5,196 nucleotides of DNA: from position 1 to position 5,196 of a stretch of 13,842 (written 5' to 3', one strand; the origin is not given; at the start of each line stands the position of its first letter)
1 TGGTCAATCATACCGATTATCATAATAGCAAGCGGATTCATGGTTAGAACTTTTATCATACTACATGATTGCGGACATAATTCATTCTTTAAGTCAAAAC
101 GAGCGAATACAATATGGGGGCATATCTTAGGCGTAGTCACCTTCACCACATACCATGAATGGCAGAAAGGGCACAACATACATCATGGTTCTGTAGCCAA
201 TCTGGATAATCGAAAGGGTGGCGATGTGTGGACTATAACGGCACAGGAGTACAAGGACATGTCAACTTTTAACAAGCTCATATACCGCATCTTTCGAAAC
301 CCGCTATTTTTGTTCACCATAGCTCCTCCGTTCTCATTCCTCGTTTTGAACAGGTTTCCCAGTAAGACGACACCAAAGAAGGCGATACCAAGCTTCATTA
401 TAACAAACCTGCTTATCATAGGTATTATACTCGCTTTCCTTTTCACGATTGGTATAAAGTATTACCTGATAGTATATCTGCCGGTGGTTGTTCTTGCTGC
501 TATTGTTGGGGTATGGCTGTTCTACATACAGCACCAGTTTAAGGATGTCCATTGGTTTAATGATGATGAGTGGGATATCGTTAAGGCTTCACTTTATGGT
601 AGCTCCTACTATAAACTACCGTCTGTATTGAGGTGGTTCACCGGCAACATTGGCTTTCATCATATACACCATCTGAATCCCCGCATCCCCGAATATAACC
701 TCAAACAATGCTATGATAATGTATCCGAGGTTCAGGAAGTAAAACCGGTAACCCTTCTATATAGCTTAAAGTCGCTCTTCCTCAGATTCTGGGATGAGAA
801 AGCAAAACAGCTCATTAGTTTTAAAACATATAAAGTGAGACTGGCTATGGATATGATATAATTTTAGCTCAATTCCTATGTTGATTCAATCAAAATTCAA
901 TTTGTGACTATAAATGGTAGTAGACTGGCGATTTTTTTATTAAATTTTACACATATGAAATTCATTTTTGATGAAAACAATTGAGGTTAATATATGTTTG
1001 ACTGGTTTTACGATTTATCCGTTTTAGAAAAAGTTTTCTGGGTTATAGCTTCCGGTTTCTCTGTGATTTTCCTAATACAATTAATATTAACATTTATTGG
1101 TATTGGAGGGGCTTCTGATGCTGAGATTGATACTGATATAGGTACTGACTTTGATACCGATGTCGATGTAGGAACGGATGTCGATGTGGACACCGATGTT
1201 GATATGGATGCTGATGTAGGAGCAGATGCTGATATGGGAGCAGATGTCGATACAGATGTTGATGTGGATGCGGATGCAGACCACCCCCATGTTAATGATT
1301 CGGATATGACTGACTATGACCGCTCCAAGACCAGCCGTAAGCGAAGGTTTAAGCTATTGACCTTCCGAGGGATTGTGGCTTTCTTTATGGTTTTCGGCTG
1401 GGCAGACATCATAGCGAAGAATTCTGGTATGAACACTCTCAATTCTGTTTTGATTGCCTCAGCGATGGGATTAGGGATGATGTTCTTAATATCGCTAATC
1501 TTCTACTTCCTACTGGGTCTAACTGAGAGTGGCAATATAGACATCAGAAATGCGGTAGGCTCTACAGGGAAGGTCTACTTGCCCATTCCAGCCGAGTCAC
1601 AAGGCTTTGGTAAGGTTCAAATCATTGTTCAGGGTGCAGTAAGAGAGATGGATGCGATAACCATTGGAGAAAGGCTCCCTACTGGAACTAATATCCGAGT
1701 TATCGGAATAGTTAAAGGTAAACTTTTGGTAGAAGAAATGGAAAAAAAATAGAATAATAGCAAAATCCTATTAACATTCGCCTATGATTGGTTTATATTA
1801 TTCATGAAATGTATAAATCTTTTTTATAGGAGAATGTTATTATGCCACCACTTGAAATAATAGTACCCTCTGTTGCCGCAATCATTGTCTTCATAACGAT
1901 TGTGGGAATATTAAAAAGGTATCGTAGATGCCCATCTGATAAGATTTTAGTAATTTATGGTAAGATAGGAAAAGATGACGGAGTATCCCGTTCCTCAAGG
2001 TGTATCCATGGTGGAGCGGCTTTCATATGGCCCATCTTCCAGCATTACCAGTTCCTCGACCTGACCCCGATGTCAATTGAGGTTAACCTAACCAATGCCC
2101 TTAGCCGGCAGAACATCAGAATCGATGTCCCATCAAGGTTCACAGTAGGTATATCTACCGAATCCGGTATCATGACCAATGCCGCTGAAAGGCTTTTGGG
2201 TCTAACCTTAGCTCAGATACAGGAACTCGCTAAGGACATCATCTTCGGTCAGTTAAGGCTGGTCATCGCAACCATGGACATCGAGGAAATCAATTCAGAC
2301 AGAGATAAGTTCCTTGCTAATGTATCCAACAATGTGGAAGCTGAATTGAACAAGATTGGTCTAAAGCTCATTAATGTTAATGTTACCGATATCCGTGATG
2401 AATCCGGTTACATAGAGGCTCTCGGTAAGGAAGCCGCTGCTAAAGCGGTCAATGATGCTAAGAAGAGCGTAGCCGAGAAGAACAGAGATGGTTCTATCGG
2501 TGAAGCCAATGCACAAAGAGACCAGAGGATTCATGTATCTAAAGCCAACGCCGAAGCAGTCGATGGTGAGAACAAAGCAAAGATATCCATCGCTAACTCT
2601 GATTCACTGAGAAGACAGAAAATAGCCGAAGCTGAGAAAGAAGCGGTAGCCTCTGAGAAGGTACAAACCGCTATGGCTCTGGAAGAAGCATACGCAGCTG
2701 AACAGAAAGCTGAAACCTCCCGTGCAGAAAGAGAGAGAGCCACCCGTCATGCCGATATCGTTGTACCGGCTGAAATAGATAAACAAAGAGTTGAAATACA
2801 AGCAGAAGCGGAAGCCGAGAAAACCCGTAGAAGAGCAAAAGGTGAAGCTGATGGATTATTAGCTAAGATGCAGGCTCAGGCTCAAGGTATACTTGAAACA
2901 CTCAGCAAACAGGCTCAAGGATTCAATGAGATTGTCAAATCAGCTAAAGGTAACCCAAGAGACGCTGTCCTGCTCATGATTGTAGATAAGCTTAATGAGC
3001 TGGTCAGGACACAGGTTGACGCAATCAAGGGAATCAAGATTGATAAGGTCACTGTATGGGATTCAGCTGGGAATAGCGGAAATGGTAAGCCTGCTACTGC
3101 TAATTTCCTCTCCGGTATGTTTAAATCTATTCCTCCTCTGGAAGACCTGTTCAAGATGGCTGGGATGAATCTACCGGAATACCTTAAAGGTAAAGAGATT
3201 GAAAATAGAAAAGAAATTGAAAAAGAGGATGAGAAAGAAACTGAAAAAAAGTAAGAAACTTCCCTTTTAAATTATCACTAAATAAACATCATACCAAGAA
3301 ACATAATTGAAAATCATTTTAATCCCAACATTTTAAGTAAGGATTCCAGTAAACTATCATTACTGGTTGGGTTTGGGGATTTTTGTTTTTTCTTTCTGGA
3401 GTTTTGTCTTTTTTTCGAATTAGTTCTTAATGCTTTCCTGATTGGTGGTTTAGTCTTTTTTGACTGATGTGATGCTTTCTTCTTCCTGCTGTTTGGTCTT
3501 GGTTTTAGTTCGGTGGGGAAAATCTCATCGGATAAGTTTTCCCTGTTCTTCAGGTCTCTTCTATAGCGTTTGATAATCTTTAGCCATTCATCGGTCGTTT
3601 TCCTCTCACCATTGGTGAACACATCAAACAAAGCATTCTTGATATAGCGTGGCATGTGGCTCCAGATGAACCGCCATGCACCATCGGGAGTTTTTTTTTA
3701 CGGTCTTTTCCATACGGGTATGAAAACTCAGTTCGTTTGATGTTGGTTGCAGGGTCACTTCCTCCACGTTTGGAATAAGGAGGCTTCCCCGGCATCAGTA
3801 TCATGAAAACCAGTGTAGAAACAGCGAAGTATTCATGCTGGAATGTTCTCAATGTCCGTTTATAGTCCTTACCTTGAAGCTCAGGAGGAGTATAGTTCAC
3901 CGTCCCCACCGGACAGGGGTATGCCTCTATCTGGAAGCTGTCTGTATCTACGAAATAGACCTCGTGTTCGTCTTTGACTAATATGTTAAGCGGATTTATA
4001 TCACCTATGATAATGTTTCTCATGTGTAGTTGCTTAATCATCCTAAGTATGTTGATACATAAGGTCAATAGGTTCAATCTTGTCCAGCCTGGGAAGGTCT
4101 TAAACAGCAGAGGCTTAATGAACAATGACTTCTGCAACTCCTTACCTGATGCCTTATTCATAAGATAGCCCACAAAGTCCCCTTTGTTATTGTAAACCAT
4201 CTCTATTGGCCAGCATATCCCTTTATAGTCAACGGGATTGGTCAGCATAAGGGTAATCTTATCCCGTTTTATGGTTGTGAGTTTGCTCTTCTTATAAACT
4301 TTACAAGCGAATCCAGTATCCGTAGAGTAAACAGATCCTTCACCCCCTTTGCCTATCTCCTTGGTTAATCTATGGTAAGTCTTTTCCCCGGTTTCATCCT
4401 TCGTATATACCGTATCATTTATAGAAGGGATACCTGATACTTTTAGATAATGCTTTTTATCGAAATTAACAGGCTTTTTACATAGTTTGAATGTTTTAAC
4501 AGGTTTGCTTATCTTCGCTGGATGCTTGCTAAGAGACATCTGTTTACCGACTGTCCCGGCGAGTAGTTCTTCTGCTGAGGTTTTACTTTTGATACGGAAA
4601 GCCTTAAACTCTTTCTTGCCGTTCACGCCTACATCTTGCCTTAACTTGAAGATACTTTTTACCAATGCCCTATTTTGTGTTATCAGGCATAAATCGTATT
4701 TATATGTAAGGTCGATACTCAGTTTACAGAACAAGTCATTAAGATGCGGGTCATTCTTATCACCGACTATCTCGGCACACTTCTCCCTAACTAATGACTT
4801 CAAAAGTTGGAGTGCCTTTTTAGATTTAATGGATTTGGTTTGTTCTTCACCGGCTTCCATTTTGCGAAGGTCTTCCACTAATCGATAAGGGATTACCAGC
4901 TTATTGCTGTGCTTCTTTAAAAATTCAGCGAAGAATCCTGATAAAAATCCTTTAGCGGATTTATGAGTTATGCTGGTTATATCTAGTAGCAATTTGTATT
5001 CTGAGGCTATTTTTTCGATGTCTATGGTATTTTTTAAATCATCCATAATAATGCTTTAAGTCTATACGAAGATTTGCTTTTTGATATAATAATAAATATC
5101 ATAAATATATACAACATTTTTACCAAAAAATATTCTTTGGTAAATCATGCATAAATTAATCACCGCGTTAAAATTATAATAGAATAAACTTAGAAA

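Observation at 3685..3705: Kinase gene interrupted exactly at an A9 homopolymer: sequencing error, phase switch, or programmed slippage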

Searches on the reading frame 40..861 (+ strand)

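Call 6: search_protein_families(library=pfam, proteins=[window:40-861:+], max_evalue=0.01)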
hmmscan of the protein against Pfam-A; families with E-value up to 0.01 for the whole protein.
window:40-861:+ (273 aa): 1 family
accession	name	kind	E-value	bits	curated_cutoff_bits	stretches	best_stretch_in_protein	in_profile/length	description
PF00487.30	FA_desaturase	-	2.6e-33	116.3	29.7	1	4-231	20-241/253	Fatty acid desaturase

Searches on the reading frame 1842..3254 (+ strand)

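Call 6: search_protein_families(library=pfam, proteins=[window:1842-3254:+], max_evalue=0.01)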
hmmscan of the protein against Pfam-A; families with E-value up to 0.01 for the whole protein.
window:1842-3254:+ (470 aa): 1 family
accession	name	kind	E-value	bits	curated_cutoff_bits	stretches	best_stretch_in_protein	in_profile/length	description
PF01145.31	Band_7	-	2e-28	100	23.6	1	34-214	7-175/176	SPFH domain / Band 7 family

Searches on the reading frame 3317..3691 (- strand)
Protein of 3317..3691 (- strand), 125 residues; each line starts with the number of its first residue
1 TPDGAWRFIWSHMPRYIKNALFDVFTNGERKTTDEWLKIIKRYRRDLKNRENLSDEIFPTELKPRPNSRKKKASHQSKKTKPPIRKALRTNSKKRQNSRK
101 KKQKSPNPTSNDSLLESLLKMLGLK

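Call 15: find_homologous_proteins(query=window:3317-3691:-, max_evalue=0.01)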
Query seq(125 aa) (125 aa): 2 proteins with E <= 0.01 among 5 candidates.
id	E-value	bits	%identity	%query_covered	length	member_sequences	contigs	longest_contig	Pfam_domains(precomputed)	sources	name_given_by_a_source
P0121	4.8e-55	203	100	82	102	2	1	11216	-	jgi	jgi:chromatin segregation and condensation protein Rec8/ScpA/Scc1 (kleisin family)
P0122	9.0e-31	125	71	70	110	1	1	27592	-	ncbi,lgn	-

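Call 16: find_encoding_contigs(protein=P0121, flank=6000, max_places=6)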
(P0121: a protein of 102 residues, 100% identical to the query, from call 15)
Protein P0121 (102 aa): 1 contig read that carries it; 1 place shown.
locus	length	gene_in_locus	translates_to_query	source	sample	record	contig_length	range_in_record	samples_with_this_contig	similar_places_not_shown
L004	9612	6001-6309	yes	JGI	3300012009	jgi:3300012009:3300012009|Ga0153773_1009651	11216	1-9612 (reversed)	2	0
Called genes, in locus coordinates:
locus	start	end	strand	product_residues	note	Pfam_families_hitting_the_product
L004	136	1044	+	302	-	PF02729:OTCace_N, PF00185:OTCace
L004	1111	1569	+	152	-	PF01948:PyrI, PF02748:PyrI_C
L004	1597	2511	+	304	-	PF01070:FMN_dh (faint), PF01180:DHO_dh, PF03060:NMO (weak), PF01207:Dus (faint)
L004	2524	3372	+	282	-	PF00175:NAD_binding_1 (weak), PF10418:DHODB_Fe-S_bind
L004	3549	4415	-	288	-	PF00149:Metallophos, PF12850:Metallophos_2 (faint)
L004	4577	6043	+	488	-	PF00069:Pkinase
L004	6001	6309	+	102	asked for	-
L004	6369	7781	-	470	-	PF01145:Band_7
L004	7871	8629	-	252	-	-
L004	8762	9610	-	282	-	?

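Call 69: find_encoding_contigs(protein=P0143, flank=2000, max_places=3)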
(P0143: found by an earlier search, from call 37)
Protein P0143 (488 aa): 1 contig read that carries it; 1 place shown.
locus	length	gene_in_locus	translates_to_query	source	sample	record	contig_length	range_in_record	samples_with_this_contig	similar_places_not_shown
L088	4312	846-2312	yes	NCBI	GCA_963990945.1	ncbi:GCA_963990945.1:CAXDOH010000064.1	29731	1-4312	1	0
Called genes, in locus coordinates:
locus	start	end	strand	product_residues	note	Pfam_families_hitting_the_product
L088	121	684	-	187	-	PF00149:Metallophos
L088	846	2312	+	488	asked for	PF00069:Pkinase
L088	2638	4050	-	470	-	PF01145:Band_7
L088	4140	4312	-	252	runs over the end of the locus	-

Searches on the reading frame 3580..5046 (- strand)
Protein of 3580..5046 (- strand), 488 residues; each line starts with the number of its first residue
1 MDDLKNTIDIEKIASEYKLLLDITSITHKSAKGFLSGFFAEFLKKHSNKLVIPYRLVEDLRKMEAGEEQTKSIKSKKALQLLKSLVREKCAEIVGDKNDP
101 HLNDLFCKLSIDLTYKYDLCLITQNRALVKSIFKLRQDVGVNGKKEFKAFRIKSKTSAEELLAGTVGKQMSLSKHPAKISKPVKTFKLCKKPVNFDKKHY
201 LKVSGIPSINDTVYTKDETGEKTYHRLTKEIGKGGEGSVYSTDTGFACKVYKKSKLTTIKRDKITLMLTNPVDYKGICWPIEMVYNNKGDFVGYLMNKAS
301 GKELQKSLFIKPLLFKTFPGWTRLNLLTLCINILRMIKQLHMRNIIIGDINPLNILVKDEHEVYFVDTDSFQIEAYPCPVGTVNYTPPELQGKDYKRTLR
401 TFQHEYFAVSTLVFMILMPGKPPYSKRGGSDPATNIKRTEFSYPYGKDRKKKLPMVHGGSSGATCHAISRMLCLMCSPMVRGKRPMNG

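Call 37: list_cluster_members(proteins=[P0001, P0121, P0122, P0006, window:3580-5046:-, window:3314-3655:-])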
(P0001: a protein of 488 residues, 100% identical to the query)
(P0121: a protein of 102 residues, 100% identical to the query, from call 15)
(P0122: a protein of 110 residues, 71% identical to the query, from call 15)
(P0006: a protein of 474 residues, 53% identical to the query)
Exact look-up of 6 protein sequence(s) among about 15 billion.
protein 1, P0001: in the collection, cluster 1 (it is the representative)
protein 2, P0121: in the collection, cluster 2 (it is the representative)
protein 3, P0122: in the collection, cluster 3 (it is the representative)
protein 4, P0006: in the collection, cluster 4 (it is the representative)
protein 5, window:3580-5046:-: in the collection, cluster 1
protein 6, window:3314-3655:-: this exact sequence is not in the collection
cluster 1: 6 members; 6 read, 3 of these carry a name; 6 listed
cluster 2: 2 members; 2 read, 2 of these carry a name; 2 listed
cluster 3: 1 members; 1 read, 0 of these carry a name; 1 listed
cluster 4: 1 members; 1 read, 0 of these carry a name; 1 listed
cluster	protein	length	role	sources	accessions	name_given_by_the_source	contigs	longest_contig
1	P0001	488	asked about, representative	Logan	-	-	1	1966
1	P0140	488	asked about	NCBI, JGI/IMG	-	hypothetical protein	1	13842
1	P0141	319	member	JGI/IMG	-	DNA-binding helix-hairpin-helix protein with protein kinase domain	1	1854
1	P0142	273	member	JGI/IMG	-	DNA-binding helix-hairpin-helix protein with protein kinase domain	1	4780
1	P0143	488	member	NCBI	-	-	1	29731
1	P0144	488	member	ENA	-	-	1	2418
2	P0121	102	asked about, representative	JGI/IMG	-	chromatin segregation and condensation protein Rec8/ScpA/Scc1 (kleisin family)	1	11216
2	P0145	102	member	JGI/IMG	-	hypothetical protein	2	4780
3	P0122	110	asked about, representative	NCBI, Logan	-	-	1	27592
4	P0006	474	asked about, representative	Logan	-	-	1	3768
